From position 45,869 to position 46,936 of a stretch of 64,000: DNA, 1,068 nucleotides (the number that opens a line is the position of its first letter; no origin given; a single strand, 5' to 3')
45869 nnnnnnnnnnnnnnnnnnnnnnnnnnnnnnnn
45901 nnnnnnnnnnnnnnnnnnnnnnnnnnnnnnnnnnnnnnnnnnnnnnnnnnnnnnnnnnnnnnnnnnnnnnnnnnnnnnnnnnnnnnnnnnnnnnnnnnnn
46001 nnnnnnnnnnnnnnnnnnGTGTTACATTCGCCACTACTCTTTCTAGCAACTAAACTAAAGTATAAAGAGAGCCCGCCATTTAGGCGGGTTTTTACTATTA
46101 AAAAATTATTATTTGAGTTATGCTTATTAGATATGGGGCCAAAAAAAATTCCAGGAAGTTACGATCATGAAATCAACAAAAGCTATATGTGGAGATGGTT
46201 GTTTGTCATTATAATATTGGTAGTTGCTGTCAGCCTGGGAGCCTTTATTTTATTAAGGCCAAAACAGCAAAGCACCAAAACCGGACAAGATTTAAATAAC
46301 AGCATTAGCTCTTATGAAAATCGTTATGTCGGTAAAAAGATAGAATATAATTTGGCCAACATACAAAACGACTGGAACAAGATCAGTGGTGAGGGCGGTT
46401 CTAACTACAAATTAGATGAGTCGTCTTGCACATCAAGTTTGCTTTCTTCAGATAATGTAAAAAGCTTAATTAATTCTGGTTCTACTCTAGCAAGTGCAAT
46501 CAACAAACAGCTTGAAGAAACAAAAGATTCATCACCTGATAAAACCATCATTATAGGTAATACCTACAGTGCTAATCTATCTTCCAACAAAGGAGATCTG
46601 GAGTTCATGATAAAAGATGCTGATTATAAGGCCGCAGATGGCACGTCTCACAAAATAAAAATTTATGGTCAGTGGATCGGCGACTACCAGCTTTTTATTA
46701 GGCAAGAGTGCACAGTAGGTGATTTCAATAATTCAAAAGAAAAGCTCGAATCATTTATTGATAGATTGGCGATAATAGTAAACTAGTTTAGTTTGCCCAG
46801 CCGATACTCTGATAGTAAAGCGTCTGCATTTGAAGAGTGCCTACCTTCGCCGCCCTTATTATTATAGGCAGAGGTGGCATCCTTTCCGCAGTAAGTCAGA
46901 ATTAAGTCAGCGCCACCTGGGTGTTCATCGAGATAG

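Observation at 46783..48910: NOX/ferric-reductase-type flavocytochrome in an operon with a cytochrome b5-domain protein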

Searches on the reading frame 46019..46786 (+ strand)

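Call 3: search_protein_families(library=pfam, proteins=[window:46019-46786:+], max_evalue=0.1)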
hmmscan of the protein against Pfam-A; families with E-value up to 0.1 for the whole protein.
window:46019-46786:+ (255 aa): 1 family
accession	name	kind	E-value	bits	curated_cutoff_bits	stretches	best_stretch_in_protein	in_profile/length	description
PF07690.21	MFS_1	-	0.082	12.2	33.4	1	55-90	147-185/347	Major Facilitator Superfamily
